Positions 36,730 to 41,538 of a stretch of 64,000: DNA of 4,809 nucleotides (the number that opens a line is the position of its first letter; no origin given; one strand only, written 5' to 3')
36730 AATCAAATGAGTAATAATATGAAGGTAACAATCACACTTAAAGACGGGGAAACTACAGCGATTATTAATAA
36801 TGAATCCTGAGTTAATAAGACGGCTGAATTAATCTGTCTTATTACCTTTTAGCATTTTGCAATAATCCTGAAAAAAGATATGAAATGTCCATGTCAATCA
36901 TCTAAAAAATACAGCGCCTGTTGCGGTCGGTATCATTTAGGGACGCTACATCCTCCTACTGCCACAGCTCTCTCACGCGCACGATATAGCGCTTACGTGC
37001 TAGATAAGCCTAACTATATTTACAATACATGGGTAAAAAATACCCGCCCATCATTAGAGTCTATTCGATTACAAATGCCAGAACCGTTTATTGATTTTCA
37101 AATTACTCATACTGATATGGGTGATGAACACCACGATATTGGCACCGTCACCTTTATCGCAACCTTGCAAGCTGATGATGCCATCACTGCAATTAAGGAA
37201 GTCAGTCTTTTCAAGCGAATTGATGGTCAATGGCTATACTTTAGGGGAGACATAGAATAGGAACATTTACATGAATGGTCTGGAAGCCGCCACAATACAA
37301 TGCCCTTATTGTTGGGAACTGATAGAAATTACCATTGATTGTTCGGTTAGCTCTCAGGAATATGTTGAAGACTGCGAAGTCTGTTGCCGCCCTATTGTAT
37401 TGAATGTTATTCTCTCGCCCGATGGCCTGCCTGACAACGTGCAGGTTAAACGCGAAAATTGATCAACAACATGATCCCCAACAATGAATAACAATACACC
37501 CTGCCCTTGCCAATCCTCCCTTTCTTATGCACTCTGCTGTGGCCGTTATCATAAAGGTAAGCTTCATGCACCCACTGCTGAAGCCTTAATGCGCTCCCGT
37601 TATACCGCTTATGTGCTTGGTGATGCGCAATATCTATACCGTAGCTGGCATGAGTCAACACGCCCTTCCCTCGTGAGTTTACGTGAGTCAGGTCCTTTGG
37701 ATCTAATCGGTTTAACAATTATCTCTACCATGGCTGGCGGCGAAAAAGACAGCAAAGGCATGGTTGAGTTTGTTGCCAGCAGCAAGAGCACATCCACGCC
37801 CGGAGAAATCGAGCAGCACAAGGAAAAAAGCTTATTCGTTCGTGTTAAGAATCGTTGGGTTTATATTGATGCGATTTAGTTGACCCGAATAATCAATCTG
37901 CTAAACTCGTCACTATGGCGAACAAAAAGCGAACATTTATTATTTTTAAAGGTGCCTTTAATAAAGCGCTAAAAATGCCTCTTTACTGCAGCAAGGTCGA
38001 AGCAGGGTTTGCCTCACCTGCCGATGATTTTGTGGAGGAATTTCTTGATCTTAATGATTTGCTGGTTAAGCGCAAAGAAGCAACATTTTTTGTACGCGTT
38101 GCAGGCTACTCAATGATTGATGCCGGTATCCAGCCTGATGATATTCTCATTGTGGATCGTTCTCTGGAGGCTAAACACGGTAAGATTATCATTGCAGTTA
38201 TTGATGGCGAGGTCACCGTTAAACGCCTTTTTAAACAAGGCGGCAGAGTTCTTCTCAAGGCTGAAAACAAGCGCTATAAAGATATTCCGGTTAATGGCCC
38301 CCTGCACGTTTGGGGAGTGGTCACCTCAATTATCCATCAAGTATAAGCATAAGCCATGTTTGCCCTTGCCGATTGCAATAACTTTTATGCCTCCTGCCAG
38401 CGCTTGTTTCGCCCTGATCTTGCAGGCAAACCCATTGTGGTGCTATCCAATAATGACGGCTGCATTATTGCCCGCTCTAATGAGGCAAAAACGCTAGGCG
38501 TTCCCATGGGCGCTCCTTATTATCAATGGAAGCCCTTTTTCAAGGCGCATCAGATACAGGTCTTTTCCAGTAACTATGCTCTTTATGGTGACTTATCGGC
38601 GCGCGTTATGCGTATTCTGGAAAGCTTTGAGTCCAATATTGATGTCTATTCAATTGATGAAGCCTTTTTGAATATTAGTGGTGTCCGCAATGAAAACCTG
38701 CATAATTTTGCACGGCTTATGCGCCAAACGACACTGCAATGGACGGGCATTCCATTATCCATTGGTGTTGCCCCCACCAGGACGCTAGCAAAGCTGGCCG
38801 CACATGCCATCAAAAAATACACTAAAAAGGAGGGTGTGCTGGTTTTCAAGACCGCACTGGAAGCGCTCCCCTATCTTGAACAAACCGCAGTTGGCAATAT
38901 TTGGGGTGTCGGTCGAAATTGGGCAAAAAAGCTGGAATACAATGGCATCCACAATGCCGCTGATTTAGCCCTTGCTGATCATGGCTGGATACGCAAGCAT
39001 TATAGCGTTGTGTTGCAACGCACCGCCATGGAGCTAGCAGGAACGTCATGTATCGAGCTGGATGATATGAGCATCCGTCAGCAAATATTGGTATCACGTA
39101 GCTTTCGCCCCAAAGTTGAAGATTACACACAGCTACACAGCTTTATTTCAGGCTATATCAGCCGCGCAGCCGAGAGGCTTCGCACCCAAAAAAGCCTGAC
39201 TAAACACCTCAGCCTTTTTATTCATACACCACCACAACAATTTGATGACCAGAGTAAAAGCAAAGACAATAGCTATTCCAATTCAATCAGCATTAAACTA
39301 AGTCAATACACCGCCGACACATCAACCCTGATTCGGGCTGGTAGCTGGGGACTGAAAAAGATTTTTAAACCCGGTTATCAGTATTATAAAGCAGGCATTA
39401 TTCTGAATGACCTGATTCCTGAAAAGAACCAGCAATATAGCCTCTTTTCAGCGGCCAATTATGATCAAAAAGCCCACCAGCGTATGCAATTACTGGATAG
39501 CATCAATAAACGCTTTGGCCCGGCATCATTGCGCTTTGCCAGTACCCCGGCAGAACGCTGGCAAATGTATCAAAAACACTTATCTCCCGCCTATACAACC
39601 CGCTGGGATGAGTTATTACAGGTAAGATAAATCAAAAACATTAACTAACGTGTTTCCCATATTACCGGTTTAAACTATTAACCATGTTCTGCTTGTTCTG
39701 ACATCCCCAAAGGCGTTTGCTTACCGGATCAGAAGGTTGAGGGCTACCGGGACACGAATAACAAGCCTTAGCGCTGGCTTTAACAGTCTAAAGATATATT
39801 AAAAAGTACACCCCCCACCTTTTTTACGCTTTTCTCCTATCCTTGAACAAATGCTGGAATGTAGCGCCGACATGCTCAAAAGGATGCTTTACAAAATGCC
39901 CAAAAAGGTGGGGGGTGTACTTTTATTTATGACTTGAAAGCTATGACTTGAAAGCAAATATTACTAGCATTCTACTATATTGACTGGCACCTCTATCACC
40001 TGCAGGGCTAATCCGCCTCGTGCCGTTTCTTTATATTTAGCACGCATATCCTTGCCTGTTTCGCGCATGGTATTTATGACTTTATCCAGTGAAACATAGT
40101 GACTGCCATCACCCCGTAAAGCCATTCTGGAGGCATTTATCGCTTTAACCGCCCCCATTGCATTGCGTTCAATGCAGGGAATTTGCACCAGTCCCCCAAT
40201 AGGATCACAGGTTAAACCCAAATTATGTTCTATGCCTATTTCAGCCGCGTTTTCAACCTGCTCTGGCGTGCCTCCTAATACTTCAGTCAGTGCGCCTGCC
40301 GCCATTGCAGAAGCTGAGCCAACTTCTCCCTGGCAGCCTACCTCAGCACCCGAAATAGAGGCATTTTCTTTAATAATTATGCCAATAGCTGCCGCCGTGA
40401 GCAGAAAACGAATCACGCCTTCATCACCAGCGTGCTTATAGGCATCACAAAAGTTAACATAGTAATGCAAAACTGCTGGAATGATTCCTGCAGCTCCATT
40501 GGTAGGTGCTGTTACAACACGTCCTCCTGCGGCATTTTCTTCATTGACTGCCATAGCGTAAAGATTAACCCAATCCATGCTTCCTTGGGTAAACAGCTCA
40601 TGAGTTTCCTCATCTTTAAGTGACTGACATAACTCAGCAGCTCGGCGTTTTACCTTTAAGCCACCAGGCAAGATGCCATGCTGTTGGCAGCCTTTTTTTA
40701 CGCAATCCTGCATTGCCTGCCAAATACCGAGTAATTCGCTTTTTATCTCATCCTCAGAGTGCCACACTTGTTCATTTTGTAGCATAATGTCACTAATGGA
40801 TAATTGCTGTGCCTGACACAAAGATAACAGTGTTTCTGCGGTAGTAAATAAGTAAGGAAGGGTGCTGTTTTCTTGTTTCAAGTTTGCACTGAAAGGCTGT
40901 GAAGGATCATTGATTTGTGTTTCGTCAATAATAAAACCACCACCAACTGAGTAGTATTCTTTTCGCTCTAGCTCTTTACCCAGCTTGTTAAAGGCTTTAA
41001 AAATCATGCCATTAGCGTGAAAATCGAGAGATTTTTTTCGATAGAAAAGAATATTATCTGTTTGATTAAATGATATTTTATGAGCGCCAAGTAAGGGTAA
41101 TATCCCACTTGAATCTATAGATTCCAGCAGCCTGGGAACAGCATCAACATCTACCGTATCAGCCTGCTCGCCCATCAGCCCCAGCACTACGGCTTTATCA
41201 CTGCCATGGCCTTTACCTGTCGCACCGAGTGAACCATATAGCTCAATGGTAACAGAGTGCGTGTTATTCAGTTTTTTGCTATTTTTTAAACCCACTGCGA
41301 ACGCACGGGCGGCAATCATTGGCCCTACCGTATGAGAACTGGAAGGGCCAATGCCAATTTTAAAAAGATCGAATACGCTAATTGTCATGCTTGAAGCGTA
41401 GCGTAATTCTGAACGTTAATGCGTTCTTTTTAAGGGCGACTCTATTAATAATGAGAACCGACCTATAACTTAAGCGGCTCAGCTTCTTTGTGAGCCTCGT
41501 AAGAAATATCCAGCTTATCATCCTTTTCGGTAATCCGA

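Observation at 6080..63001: Dense family of ~35-bp C6-7-core repeats: 16 motif copies at 14 loci in 64 kb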

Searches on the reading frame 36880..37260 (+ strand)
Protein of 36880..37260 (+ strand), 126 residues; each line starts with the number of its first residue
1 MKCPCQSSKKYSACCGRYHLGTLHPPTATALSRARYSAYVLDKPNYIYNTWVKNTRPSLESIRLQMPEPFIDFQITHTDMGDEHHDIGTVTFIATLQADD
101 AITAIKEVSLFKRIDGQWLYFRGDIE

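Call 60: search_protein_families(library=pfam, max_evalue=0.00001, proteins=[window:36880-37260:+])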
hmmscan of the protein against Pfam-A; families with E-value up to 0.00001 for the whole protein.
window:36880-37260:+ (126 aa): 1 family
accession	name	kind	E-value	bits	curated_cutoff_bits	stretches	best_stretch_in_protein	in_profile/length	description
PF17775.7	YchJ_M-like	-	1.4e-19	71.1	22.7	1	27-123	1-99/99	YchJ, middle NTF2-like domain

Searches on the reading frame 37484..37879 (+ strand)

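Call 60: search_protein_families(library=pfam, max_evalue=0.00001, proteins=[window:37484-37879:+])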
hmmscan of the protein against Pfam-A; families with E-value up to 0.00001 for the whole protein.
window:37484-37879:+ (131 aa): 1 family
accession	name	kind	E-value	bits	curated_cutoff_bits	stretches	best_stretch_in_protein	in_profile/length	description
PF17775.7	YchJ_M-like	-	5.6e-24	85.3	22.7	1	31-130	1-99/99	YchJ, middle NTF2-like domain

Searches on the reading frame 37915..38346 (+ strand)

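Call 60: search_protein_families(library=pfam, max_evalue=0.00001, proteins=[window:37915-38346:+])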
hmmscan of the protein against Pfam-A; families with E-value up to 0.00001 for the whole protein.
window:37915-38346:+ (143 aa): 1 family
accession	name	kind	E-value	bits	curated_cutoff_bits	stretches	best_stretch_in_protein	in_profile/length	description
PF00717.28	Peptidase_S24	-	8.3e-30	103.3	23.3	1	22-136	1-115/116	Peptidase S24-like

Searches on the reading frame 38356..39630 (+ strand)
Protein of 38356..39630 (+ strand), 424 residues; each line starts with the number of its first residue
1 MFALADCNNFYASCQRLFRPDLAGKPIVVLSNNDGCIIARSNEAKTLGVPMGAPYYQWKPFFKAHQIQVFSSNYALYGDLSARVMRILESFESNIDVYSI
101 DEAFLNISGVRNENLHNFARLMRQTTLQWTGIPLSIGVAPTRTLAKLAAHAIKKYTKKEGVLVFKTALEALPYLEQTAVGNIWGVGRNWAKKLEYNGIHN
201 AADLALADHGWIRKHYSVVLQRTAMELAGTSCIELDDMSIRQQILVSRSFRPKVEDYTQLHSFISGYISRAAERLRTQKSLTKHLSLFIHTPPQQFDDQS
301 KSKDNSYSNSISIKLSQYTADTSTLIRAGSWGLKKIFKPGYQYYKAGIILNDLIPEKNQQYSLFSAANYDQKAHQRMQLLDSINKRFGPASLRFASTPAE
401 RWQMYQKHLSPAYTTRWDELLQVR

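Call 60: search_protein_families(library=pfam, max_evalue=0.00001, proteins=[window:38356-39630:+])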
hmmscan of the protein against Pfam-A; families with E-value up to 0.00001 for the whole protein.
window:38356-39630:+ (424 aa): 3 families
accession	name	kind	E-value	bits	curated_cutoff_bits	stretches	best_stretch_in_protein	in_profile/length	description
PF00817.25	IMS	-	4.9e-36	124.3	23.2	1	6-149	2-147/148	impB/mucB/samB family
PF11799.13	IMS_C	-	1e-19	71.4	20.7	1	241-363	1-109/109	impB/mucB/samB family C-terminal domain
PF13438.11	DUF4113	-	2.8e-17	62.9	24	1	377-423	4-51/51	Domain of unknown function (DUF4113)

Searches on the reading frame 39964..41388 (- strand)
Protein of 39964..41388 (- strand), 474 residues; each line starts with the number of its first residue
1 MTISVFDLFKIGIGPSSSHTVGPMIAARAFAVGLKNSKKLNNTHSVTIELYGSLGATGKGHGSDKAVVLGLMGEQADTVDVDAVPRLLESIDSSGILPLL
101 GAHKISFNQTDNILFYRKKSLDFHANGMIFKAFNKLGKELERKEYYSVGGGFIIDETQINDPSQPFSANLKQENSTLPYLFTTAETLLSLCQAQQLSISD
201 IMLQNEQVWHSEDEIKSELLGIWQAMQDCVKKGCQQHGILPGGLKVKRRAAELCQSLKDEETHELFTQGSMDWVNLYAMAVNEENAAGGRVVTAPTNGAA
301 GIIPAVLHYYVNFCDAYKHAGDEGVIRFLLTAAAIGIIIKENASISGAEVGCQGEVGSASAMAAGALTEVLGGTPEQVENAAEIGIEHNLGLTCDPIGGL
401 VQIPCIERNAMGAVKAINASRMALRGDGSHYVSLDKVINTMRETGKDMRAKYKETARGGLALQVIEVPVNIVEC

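Call 60: search_protein_families(library=pfam, max_evalue=0.00001, proteins=[window:39964-41388:-])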
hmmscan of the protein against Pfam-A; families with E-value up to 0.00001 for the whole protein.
window:39964-41388:- (474 aa): 2 families
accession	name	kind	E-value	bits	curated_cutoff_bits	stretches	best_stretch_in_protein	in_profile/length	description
PF03313.21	SDH_alpha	-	4.3e-96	322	26.4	1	194-461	2-260/260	Serine dehydratase alpha chain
PF03315.21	SDH_beta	-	6e-60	202.5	26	1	4-157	1-154/155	Serine dehydratase beta chain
